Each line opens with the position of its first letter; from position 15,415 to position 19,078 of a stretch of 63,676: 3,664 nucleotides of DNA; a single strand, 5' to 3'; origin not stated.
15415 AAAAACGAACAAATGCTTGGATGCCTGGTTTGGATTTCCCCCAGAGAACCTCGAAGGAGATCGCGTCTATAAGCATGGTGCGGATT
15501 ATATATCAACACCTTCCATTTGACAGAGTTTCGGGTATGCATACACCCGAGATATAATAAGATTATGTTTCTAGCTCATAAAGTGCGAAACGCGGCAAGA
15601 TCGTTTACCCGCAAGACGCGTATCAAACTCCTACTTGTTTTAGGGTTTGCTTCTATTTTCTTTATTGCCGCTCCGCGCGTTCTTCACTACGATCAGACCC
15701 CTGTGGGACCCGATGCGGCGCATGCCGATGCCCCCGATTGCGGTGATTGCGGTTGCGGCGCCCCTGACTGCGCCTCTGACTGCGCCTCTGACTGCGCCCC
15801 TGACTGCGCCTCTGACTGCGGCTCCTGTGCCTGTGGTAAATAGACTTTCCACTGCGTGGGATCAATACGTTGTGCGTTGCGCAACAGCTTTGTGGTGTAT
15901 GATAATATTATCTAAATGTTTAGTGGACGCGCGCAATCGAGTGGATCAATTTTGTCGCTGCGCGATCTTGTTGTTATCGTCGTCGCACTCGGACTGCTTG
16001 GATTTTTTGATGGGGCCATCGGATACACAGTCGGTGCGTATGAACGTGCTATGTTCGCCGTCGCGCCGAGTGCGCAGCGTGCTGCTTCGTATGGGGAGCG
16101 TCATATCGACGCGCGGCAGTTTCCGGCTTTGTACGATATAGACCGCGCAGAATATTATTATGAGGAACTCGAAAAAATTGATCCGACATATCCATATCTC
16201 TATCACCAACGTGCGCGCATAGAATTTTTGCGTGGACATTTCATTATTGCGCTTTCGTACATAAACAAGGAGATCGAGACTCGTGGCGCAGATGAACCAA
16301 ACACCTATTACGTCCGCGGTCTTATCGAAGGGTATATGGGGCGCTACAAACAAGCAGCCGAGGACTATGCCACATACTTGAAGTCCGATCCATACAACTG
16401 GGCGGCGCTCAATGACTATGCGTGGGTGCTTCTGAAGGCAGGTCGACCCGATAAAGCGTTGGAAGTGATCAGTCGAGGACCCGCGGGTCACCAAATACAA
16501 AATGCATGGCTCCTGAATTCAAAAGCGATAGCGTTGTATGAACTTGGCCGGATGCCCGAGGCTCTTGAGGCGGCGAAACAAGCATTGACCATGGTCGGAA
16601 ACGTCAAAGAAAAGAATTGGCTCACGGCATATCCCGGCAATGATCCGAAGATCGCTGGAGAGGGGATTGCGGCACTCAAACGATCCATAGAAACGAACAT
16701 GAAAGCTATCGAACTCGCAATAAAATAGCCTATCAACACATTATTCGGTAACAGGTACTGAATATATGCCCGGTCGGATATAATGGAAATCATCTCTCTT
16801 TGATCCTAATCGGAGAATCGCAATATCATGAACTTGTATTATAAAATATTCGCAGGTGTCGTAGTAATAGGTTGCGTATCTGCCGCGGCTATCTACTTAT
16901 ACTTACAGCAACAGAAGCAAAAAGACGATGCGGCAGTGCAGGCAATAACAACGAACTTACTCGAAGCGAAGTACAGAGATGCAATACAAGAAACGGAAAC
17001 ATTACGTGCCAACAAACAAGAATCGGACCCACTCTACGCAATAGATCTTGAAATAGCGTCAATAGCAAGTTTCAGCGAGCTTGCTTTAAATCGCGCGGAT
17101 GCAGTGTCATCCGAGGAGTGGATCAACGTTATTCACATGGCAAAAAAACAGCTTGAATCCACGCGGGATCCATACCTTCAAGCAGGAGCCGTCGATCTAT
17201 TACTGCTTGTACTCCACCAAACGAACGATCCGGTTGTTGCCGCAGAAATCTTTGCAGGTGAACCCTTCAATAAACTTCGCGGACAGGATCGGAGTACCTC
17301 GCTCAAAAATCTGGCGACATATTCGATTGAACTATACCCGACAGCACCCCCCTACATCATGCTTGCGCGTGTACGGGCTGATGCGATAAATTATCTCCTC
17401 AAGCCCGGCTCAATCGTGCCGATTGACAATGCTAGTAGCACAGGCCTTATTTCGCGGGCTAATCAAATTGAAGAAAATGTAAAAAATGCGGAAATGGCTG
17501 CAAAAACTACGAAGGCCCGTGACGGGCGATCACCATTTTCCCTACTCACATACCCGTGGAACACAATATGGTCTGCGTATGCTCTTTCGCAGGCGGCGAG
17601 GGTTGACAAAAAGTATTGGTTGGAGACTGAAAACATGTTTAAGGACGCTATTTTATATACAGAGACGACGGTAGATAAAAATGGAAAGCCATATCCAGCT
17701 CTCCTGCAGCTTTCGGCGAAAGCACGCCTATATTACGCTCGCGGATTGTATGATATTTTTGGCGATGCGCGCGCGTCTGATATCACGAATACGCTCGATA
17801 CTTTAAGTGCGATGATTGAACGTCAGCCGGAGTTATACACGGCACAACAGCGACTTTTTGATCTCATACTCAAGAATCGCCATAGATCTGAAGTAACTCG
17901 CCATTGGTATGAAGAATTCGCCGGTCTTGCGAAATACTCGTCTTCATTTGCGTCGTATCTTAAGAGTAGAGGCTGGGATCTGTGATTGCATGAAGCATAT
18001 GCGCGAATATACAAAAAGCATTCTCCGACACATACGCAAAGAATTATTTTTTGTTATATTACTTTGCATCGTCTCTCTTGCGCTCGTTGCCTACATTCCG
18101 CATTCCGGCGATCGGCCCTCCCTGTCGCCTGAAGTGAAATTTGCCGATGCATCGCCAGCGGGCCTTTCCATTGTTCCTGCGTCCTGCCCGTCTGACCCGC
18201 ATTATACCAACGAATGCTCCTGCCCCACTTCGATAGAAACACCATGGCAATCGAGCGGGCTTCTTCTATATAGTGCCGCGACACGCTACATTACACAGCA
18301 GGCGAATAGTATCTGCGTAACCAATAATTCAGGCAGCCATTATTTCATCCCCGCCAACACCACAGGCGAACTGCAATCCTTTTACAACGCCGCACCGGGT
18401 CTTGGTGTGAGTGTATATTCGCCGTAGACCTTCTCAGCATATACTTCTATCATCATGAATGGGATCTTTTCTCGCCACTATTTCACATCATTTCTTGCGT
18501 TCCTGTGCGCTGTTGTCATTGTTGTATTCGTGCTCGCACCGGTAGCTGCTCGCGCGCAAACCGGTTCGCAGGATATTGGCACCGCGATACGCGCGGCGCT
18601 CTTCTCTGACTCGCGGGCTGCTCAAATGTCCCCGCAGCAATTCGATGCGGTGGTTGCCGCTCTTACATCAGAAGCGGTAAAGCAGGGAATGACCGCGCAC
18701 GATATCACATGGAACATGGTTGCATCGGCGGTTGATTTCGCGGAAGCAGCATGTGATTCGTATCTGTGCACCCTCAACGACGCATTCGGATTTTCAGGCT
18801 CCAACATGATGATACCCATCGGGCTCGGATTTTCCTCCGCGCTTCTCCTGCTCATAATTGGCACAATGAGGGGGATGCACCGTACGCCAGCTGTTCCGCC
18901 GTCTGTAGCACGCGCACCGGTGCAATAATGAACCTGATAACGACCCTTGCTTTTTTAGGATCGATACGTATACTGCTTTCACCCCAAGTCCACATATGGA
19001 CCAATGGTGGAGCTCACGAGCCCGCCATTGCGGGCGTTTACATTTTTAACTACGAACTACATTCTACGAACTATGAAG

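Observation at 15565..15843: Precursor-like ORF: signal-anchor N-terminus plus a (D-C-A-S)n core encoded by a 12-bp tandem repeat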

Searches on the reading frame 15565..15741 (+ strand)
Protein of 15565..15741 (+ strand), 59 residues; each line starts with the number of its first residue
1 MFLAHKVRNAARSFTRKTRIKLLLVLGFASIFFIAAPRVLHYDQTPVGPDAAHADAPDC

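Call 58: find_homologous_proteins(query=A3, max_evalue=0.001)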
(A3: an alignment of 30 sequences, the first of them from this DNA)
Query A3 (30 sequences) (59 aa, profile of the alignment): 20 proteins with E <= 0.001 among 686 candidates.
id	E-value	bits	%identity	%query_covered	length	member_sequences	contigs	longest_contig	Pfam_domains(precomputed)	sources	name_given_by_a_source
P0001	2.6e-14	71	100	100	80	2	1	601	-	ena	-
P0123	5.8e-14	69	18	97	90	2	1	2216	-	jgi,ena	-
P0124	2.2e-13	68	27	97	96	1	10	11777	-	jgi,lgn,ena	-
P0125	2.2e-13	68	27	100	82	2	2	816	-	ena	-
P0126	2.2e-13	68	23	97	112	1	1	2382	-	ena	-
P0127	1.1e-12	65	32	86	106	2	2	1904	-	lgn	-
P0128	2.2e-12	64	29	97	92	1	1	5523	-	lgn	-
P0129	3.5e-12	64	27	81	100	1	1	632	-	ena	-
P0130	5.9e-12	63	-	-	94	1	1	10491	-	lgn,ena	-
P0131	8.1e-12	63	26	97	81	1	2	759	-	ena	-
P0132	1.5e-11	62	-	-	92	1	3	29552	-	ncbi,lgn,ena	-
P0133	4.0e-11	60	32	100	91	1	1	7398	-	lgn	-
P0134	1.4e-9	55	-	-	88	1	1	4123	-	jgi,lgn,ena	-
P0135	1.7e-9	55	-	-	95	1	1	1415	-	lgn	-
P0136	5.4e-9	54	-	-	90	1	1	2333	-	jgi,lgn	jgi:hypothetical protein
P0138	1.5e-6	46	30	34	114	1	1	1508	PF25184.2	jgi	jgi:hypothetical protein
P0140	2.9e-5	42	37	59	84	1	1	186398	-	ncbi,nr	ncbi:MAG: hypothetical protein KBE09_00220 [Candidatus Pacebacteria bacterium]|nr:hypothetical prote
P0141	9.0e-5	40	32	71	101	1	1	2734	-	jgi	jgi:hypothetical protein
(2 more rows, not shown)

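Call 60: search_protein_families(library=pfam, proteins=[P0138, P0124, P0126, P0132, P0140, P0141, P0128, P0135, P0133], max_evalue=1)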
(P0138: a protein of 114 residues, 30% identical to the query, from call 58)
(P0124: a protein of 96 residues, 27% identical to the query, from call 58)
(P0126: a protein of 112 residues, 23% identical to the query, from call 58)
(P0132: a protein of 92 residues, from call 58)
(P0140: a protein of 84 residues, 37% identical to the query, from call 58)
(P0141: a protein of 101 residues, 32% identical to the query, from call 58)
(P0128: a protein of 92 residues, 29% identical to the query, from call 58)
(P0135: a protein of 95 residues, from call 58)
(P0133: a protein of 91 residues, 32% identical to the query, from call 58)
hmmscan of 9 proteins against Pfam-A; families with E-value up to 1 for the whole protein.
P0138 (114 aa): 1 family
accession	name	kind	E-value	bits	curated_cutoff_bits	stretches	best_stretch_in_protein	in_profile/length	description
PF25184.1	YxzE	-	6.9e-05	24.2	40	1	51-113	7-63/65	YxzE-like putative bacteriocin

P0124 (96 aa): 0 families

P0126 (112 aa): 0 families

P0132 (92 aa): 1 family
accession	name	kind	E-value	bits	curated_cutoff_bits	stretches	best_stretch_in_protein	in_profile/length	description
PF25184.1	YxzE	-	0.072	14.6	40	1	25-83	6-65/65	YxzE-like putative bacteriocin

P0140 (84 aa): 0 families

P0141 (101 aa): 0 families

P0128 (92 aa): 1 family
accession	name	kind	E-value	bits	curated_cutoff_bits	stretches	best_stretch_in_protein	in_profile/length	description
PF25184.1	YxzE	-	0.0052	18.2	40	1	21-91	6-63/65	YxzE-like putative bacteriocin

P0135 (95 aa): 0 families

P0133 (91 aa): 2 families
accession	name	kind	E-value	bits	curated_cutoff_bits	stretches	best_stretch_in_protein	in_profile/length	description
PF25184.1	YxzE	-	0.041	15.3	40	1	19-85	6-64/65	YxzE-like putative bacteriocin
PF01127.27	Sdh_cyt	-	0.1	13.1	25.8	1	5-34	15-44/122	Succinate dehydrogenase/Fumarate reductase transmembrane subunit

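Call 61: search_protein_families(library=ncbifam, proteins=[P0138, P0124, P0126, P0132, P0140, P0141, P0128, P0135, P0133], max_evalue=1)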
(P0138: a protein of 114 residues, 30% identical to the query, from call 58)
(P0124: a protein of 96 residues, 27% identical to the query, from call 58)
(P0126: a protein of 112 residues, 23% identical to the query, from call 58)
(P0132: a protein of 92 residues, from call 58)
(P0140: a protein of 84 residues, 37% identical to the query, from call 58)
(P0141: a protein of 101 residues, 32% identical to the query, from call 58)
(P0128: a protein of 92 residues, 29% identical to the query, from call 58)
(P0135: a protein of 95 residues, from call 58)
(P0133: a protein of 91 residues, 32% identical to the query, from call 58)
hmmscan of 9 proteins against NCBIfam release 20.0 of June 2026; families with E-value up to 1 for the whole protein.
P0138 (114 aa): 1 family
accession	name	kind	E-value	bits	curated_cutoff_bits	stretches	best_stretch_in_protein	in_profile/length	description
TIGR00304.2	TIGR00304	equivalog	0.061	13.1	33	1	50-71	6-23/76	TIGR00304 family membrane protein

P0124 (96 aa): 0 families

P0126 (112 aa): 0 families

P0132 (92 aa): 0 families

P0140 (84 aa): 1 family
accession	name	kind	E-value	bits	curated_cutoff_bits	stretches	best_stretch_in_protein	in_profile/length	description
NF005122.0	PRK06556.1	equivalog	0.68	7.5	859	1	34-79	917-960/960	vitamin B12-dependent ribonucleotide reductase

P0141 (101 aa): 0 families

P0128 (92 aa): 1 family
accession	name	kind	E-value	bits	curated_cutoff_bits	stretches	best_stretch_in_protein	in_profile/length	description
NF006935.0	PRK09419.1-2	equivalog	0.034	11.7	2801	1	40-87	1351-1397/1445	multifunctional 2',3'-cyclic-nucleotide 2'-phosphodiesterase/3'-nucleotidase/5'-nucleotidase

P0135 (95 aa): 0 families

P0133 (91 aa): 0 families

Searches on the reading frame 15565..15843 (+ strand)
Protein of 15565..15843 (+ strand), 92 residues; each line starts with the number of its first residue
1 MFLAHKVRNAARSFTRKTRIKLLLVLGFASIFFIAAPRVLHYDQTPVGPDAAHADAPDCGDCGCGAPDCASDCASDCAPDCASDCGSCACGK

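Call 7: search_protein_families(library=pfam, proteins=[window:15565-15843:+], max_evalue=0.01)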
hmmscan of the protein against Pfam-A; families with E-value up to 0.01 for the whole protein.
window:15565-15843:+ (92 aa): 0 families

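Call 8: search_protein_families(library=ncbifam, proteins=[window:15565-15843:+], max_evalue=0.01)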
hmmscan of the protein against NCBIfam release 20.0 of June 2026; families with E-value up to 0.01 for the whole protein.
window:15565-15843:+ (92 aa): 0 families

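Call 9: find_homologous_proteins(query=window:15565-15840:+, max_evalue=0.01)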
Query window:15565-15840:+ (92 aa): 1 proteins with E <= 0.01 among 14 candidates.
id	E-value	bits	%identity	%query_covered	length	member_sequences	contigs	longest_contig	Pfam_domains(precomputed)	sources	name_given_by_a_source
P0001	3.8e-42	160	87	100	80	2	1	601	-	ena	-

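Call 13: find_encoding_contigs(protein=P0001, flank=10000)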
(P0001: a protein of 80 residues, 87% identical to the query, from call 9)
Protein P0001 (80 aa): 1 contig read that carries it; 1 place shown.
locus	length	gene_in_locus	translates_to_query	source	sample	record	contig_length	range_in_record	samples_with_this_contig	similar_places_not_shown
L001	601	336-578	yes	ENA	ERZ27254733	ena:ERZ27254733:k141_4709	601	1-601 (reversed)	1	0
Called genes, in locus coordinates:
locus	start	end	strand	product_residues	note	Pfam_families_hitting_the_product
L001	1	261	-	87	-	?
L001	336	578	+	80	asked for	-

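Call 46: list_cluster_members(proteins=[P0001, window:15565-15840:+])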
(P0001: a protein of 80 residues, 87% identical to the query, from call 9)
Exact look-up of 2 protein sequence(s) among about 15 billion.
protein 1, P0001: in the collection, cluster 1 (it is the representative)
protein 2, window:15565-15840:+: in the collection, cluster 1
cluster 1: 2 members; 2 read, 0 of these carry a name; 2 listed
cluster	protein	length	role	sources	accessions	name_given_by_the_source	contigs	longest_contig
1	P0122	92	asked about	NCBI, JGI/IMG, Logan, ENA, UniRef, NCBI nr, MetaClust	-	-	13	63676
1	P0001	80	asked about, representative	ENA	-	-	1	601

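Call 60: search_protein_families(library=pfam, proteins=[P0122], max_evalue=1)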
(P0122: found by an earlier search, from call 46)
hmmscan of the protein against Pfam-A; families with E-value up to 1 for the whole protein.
P0122 (92 aa): 0 families

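Call 61: search_protein_families(library=ncbifam, proteins=[P0122], max_evalue=1)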
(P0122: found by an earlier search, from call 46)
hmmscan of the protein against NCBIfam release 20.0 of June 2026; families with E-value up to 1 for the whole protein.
P0122 (92 aa): 0 families

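Call 73: find_encoding_contigs(protein=P0122, flank=1500, max_places=10)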
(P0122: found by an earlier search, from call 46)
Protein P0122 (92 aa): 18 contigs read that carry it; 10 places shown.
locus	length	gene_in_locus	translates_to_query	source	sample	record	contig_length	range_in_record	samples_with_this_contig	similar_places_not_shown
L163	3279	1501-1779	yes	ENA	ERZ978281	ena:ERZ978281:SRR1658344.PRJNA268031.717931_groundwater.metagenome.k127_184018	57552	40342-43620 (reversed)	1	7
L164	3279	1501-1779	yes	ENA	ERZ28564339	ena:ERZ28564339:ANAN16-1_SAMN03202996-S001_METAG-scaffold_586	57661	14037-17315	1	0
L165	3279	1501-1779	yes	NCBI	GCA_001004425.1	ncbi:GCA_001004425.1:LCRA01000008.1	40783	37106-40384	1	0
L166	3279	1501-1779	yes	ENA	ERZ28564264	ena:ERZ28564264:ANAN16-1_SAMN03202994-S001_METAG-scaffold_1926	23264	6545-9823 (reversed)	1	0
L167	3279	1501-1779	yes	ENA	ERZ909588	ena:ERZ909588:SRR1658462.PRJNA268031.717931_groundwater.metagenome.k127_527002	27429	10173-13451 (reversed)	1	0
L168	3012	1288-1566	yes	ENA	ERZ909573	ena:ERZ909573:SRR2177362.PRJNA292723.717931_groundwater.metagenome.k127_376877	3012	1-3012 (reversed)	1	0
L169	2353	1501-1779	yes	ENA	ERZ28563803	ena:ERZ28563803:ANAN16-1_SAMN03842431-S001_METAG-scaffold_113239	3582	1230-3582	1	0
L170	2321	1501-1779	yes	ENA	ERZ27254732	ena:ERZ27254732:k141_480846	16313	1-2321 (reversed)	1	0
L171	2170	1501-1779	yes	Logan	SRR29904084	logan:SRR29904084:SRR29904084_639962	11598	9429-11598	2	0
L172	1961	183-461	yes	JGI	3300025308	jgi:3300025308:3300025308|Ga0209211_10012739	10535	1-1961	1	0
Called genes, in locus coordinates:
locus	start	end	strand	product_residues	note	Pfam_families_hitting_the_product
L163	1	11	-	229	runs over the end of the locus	PF00881:Nitroreductase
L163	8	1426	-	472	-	PF02624:YcaO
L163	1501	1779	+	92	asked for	-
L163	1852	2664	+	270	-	PF00515:TPR_1 (faint), PF07719:TPR_2 (faint), PF13371:TPR_9 (faint), PF13424:TPR_12 (faint), PF13428:TPR_14 (faint), PF13431:TPR_17 (faint), PF13432:TPR_16, PF14559:TPR_19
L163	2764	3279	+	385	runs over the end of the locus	-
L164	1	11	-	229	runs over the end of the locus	PF00881:Nitroreductase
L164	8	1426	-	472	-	PF02624:YcaO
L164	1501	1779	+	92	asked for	-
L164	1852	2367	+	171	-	-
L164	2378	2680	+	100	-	PF00515:TPR_1 (faint), PF07719:TPR_2 (faint), PF13424:TPR_12 (weak)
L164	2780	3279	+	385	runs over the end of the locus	-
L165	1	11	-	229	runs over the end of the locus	PF00881:Nitroreductase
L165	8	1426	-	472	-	PF02624:YcaO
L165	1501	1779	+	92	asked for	-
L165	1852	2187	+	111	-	-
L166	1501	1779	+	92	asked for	-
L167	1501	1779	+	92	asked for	-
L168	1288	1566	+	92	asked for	-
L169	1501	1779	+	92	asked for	-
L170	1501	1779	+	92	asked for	-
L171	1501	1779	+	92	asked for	-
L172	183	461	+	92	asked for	-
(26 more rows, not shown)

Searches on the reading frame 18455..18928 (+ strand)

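Call 40: search_protein_families(library=pfam, proteins=[window:18455-18928:+], max_evalue=5)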
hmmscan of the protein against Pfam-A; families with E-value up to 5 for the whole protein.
window:18455-18928:+ (157 aa): 3 families
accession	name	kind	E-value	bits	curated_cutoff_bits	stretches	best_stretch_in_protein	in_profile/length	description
PF23963.1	DUF7291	-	0.034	14.7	27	1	42-86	42-86/131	Family of unknown function (DUF7291)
PF02502.23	LacAB_rpiB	-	0.073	13.5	24.7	1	44-79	78-113/138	Ribose/Galactose Isomerase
PF02813.19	Retro_M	-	0.21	12.5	25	1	56-96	43-83/86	Retroviral M domain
